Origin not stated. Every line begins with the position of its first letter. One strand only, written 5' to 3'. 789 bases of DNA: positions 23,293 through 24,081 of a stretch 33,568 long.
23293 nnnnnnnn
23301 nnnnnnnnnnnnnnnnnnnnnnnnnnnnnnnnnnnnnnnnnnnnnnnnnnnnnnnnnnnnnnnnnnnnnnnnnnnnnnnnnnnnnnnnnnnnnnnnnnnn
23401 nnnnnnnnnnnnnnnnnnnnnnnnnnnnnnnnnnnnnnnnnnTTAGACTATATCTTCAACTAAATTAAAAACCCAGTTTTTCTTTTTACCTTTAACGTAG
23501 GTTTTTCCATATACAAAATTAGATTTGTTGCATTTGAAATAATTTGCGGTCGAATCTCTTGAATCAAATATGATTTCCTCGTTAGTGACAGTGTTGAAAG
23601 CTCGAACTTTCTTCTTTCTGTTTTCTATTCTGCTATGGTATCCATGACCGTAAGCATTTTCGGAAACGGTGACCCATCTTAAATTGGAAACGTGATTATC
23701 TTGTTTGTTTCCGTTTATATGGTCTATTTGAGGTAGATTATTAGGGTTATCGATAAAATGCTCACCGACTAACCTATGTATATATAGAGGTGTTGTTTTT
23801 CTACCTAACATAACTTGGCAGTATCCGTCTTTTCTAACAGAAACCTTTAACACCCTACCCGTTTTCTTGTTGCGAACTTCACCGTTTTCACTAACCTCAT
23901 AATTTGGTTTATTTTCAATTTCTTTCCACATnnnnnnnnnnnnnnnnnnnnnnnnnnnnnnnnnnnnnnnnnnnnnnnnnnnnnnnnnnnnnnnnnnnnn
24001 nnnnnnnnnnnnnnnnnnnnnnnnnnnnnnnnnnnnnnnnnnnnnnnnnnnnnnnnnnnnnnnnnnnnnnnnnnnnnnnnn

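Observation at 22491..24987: Three divergent HNH homing endonucleases in near-identical intron scaffolds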

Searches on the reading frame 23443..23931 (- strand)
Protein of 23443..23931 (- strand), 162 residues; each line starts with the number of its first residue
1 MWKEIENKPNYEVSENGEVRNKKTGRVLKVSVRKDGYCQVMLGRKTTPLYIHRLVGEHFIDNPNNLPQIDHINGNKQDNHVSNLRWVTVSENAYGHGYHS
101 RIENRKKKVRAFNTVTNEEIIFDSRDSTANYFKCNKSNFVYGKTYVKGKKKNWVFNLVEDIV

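Call 6: search_protein_families(library=pfam, proteins=[window:23443-23931:-], max_evalue=0.01)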
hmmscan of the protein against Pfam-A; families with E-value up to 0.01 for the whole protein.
window:23443-23931:- (162 aa): 2 families
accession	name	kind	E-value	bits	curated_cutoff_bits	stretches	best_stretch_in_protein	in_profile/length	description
PF07463.16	NUMOD4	-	3.5e-12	46.8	23.4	1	2-42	3-48/49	NUMOD4 motif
PF13392.12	HNH_3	-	1.1e-09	38.3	24.8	1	50-93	2-45/46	HNH endonuclease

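Call 27: search_dna_similar(query=window:23443-23931:-, collection=phages, mode=protein, max_rows=40, max_evalue=1e-10)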
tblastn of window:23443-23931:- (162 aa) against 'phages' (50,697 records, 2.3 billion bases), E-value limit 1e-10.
Records with a match: 976; places in all: 1120; records where one place covers at least 80% of the query: 218.
Best place of each record, by identity: <60% 976.
By first word of the organism name: Enterococcus 183; Lactococcus 168; Salmonella 99; Bacillus 88; Staphylococcus 83; Escherichia 50; Pectobacterium 42; Lactobacillus 36; Bacteroides 33; Listeria 17; and 43 more.
By host as written in the record: Lactococcus lactis 106; - 105; Enterococcus faecalis 44; Pectobacterium atrosepticum DSM18077 34; Bacteroides intestinalis DSM 108646 25; Staphylococcus aureus 22; Salmonella enterica subsp. enterica serovar Enteritidis PT1 19; Enterococcus faecium 18; and 282 more.
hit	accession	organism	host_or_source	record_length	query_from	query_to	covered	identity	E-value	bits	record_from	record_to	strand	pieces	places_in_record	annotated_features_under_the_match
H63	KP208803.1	Streptococcus phage Str-PAP-1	Streptococcus parauberis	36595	2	162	99%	59.6%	6e-55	191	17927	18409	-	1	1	endonuclease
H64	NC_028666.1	Streptococcus phage Str-PAP-1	Streptococcus parauberis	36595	2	162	99%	59.6%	6e-55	191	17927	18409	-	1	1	HNH endonuclease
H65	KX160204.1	Lactococcus phage 38502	Lactococcus lactis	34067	2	162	99%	59.0%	2e-55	192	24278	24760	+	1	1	HNH endonuclease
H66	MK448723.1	Streptococcus phage Javan271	Streptococcus iniae SF1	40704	1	162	100%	37.7%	2e-26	108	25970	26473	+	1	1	HNH homing endonuclease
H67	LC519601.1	Cronobacter phage vB_CsaP_009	Cronobacter sakazakii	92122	1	132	81%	44.2%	8e-21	94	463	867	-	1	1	major capsid protein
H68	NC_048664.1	Cronobacter phage vB_CsaP_009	Cronobacter sakazakii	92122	1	132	81%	44.2%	8e-21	94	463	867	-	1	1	HNH endonuclease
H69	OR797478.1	Enterococcus phage G01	Enterococcus faecalis OG1RF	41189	2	155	95%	37.7%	1e-17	84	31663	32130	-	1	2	HNH endonuclease family protein | putative P-loop-containing NTP hydrolase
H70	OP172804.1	Enterococcus phage EH93P1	Enterococcus_B hirae DO93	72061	1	139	86%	40.3%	1e-20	93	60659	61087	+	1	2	DNA endonuclease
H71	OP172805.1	Enterococcus phage EH93P2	Enterococcus_B hirae DO93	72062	1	139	86%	40.3%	1e-20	93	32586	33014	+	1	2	DNA endonuclease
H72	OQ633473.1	Streptococcus phage vB_Sags-UPM1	Streptococcus agalactiae smyh01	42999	1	132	81%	42.1%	9e-21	93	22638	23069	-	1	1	HNH homing endonuclease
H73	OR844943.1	Enterococcus phage Efm 3-10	Enterococcus faecium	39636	2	160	98%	34.8%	1e-17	84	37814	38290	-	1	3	record has no annotation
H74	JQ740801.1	Lactococcus phage ASCC406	Lactococcus lactis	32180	5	136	81%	41.8%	3e-18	86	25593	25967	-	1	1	putative HNH endonuclease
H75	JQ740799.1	Lactococcus phage ASCC395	Lactococcus lactis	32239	5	136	81%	41.8%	3e-18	86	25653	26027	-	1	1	putative HNH endonuclease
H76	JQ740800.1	Lactococcus phage ASCC397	Lactococcus lactis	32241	5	136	81%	41.8%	3e-18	86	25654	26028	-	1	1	putative HNH endonuclease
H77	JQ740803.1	Lactococcus phage ASCC460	Lactococcus lactis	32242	5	136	81%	41.8%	3e-18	86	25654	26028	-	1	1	putative HNH endonuclease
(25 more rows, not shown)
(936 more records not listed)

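Call 69: search_solved_structures(query=window:23443-23931:-, max_evalue=0.01, show_alignments=1)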
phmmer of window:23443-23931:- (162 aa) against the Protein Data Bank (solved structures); distinct sequences matched with E-value up to 0.01: 1.
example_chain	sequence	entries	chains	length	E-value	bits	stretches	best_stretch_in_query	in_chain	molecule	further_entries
1u3e_M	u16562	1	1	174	2.1e-15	60.2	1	2-100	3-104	HNH homing endonuclease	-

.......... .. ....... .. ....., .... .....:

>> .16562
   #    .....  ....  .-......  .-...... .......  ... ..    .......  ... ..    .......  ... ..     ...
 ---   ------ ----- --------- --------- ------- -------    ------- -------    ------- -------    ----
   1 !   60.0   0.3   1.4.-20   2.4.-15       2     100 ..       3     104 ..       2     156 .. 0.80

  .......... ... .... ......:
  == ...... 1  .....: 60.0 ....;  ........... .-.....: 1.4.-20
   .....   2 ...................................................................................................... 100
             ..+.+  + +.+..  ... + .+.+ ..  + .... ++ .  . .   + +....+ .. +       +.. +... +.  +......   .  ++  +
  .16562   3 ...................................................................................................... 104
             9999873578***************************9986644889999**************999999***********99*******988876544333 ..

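Call 71: search_protein_families(library=ncbifam, proteins=[window:23443-23931:-], max_evalue=0.01)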
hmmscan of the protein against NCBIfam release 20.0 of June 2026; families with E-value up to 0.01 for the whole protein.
window:23443-23931:- (162 aa): 0 families
